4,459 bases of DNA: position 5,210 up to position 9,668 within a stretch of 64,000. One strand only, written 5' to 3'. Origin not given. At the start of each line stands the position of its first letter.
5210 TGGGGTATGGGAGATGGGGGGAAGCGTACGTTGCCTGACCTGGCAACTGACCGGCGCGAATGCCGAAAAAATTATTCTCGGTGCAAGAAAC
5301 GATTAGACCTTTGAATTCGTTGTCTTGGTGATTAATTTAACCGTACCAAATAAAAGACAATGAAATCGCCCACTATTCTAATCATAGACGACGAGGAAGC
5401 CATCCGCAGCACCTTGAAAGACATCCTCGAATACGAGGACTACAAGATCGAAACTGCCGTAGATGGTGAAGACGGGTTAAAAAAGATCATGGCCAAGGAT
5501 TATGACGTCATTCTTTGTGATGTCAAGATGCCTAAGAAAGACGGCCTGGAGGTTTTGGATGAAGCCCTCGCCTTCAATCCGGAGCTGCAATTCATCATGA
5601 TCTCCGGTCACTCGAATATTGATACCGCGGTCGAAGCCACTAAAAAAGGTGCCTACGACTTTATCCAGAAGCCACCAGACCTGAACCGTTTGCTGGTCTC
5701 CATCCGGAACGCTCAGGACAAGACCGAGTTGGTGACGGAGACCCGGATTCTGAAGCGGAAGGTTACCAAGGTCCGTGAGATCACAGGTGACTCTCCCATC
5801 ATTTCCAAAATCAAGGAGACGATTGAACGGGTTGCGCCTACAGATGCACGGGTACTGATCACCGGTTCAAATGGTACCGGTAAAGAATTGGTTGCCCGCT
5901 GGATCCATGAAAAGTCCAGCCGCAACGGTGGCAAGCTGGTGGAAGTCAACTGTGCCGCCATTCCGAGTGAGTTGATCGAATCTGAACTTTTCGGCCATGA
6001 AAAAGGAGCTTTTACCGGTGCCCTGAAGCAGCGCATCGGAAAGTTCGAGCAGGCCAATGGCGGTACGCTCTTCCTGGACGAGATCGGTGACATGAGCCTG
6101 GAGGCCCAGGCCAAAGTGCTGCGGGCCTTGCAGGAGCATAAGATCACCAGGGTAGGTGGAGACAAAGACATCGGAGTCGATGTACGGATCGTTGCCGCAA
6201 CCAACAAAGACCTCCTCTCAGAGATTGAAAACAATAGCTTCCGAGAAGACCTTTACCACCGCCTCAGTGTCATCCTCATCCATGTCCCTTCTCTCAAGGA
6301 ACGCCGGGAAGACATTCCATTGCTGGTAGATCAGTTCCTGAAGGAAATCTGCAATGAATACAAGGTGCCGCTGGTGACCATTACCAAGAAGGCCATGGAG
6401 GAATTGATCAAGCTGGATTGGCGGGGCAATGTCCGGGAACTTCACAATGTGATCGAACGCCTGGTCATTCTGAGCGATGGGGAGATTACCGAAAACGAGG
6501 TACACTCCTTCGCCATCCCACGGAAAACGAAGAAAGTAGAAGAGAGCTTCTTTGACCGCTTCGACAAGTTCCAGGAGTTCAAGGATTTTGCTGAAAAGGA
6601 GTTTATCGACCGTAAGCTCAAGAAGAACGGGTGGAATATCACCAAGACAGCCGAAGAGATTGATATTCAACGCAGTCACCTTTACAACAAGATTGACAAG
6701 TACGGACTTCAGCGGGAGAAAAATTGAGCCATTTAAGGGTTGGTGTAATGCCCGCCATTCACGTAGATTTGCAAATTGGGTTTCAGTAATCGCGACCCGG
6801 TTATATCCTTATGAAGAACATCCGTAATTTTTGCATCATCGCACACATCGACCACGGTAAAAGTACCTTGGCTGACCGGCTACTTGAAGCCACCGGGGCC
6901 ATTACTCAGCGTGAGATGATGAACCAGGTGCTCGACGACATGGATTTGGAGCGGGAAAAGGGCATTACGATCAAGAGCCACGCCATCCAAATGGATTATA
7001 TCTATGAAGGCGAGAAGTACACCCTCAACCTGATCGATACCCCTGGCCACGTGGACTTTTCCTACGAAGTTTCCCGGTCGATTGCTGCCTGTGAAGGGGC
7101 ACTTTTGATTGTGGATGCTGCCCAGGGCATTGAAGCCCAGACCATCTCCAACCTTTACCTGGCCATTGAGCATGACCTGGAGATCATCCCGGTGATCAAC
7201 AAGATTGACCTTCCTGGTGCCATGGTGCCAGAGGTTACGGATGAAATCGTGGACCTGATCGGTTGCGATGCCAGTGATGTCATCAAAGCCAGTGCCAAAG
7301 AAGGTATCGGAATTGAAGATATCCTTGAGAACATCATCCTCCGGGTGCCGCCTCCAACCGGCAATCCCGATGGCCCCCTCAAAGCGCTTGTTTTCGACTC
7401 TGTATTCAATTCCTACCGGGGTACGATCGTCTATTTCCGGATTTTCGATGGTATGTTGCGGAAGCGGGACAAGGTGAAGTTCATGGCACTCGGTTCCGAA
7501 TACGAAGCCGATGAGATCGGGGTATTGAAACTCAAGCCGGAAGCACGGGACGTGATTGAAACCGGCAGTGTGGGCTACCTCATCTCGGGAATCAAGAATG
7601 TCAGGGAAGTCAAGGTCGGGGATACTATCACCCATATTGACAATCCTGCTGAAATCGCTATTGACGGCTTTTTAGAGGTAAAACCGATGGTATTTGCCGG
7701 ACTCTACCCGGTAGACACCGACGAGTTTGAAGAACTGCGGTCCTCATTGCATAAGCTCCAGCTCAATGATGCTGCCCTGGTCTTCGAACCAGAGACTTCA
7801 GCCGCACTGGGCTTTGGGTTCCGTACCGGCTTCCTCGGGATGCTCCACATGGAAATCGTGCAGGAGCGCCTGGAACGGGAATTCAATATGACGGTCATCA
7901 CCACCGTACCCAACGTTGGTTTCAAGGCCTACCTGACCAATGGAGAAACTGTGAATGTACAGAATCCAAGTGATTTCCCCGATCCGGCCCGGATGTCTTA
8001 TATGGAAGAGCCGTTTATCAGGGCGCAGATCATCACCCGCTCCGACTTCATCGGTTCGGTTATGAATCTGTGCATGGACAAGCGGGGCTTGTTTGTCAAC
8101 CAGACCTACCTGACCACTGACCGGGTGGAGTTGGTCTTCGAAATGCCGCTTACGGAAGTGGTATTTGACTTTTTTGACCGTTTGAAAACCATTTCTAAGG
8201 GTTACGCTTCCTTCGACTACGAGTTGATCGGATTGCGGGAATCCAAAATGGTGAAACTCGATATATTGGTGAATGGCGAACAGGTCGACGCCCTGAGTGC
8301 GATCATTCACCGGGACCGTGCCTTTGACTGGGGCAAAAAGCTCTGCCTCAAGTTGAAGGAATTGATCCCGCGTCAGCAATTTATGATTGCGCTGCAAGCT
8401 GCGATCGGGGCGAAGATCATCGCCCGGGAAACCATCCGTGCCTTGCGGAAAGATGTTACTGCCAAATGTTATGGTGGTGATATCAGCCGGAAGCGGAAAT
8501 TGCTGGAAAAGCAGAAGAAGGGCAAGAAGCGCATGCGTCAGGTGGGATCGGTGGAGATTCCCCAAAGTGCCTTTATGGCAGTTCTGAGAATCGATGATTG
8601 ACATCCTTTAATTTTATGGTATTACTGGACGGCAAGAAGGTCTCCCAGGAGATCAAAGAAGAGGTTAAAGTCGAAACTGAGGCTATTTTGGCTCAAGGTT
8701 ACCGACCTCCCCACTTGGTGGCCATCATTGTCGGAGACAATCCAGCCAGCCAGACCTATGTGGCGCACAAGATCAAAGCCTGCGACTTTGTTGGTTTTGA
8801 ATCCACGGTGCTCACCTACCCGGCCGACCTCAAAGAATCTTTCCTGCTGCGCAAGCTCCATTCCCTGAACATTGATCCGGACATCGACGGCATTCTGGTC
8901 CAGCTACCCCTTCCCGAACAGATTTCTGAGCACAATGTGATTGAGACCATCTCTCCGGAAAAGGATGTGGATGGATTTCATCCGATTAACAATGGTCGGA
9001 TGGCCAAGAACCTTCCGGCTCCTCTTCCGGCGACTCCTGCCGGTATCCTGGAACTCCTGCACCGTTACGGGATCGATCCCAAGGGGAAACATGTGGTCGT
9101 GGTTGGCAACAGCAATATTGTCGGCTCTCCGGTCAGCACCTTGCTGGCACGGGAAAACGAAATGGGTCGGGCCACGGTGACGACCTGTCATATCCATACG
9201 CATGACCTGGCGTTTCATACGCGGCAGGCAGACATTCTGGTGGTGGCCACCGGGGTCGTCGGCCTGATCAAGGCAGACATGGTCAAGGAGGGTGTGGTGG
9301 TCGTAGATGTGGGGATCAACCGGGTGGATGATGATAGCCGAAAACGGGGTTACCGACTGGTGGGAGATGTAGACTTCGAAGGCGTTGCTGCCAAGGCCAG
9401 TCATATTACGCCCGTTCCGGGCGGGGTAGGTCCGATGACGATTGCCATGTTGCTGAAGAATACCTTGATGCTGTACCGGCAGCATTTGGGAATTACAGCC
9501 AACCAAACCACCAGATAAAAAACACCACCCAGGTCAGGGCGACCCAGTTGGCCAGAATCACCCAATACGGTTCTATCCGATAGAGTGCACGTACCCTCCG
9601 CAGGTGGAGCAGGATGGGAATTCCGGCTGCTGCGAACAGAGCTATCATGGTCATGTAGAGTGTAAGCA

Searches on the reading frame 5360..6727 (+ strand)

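Call 5: search_protein_families(library=pfam, proteins=[window:5360-6727:+], max_evalue=0.01)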
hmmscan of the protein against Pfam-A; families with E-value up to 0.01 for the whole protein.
window:5360-6727:+ (455 aa): 10 families
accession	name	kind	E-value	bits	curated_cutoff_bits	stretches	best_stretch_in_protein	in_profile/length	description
PF00158.32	Sigma54_activat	-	2.8e-71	239.1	20.2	1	141-307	1-167/168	Sigma-54 interaction domain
PF00072.30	Response_reg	-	5.6e-29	101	30.2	1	6-115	1-110/111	Response regulator receiver domain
PF14532.12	Sigma54_activ_2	-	1.8e-24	87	25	1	143-312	2-138/138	Sigma-54 interaction domain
PF25601.1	AAA_lid_14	-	6.5e-22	77.6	27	1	313-378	1-67/87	AAA+ ATPase lid domain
PF02954.25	HTH_8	-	1.3e-08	34.9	22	1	411-448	5-42/42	Bacterial regulatory protein, Fis family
PF00004.35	AAA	-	1.2e-06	29.4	21.2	1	165-289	1-114/131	ATPase family associated with various cellular activities (AAA)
PF07728.20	AAA_5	-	5.5e-06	26.9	22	1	165-298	2-135/139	AAA domain (dynein-related subfamily)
PF13245.12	AAA_19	-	0.00016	22.3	25.1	0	161-269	10-126/134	AAA domain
PF01078.27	Mg_chelatase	-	0.00094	19.1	20.3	0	220-283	93-158/207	Magnesium chelatase, subunit ChlI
PF07726.17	AAA_3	-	0.0042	17.4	27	1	165-282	2-111/131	ATPase family associated with various cellular activities (AAA)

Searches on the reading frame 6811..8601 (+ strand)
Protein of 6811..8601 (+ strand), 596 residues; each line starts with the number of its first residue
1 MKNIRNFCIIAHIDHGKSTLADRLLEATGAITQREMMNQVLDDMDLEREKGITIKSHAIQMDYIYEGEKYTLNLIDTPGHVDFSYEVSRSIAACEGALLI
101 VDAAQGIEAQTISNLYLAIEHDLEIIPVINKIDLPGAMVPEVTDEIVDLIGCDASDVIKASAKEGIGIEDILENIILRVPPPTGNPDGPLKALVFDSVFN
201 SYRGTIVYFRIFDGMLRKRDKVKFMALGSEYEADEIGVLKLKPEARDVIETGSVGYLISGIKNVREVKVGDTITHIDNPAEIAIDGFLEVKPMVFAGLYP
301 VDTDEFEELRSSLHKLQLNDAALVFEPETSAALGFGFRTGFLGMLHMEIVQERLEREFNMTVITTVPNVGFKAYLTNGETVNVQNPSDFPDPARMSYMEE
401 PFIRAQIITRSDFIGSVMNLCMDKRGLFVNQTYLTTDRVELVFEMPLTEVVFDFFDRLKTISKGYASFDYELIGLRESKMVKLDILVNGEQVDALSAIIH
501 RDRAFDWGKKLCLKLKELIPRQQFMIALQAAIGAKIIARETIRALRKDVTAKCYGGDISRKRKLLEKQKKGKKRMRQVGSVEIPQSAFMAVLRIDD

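Call 5: search_protein_families(library=pfam, proteins=[window:6811-8601:+], max_evalue=0.01)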
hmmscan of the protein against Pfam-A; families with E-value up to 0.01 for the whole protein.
window:6811-8601:+ (596 aa): 10 families
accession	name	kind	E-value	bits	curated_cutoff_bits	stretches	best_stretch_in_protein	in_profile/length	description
PF00009.33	GTP_EFTU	-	3.2e-56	190.3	26.5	1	2-180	1-187/188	Elongation factor Tu GTP binding domain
PF06421.17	LepA_C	-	1.9e-50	169.9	29.7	1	487-593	1-107/107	GTP-binding protein LepA C-terminus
PF00679.30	EFG_C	-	2.9e-17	62.9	27.9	1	399-484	3-87/89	Elongation factor G C-terminus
PF03144.31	GTP_EFTU_D2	-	6.2e-09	36.6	30.3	1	204-274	1-73/73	Elongation factor Tu domain 2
PF14492.12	EFG_III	-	0.00012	22.5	27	1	291-364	3-73/75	Elongation Factor G, domain III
PF16658.11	RF3_C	-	0.00014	22.1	40.1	1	291-375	8-89/132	Class II release factor RF3, C-terminal domain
PF01926.29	MMR_HSR1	-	0.00023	21.7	21.9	1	14-131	9-113/113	50S ribosome-binding GTPase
PF00071.28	Ras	-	0.00025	21.1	21.6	1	50-177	28-158/162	Ras family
PF22042.2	EF-G_D2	-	0.0008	19.9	27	1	189-229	1-39/84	Elongation factor G domain 2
PF09439.16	SRPRB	-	0.006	16.4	25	0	5-102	4-81/178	Signal recognition particle receptor beta subunit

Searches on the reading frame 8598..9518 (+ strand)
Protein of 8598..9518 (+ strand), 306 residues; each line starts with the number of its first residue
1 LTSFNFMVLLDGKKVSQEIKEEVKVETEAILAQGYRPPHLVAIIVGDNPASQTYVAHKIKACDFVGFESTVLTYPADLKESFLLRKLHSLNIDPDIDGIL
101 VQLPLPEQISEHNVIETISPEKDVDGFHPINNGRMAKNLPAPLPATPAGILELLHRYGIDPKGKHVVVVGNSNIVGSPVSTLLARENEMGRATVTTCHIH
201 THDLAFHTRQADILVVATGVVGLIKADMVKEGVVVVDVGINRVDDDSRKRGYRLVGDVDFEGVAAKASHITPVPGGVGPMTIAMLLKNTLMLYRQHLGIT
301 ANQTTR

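Call 5: search_protein_families(library=pfam, proteins=[window:8598-9518:+], max_evalue=0.01)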
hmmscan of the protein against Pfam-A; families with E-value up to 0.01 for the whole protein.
window:8598-9518:+ (306 aa): 2 families
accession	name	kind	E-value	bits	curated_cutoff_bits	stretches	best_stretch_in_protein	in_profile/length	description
PF02882.25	THF_DHG_CYH_C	-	5.6e-65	218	27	1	128-296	1-159/160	Tetrahydrofolate dehydrogenase/cyclohydrolase, NAD(P)-binding domain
PF00763.28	THF_DHG_CYH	-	1.2e-38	132.4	32.8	1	10-125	1-115/115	Tetrahydrofolate dehydrogenase/cyclohydrolase, catalytic domain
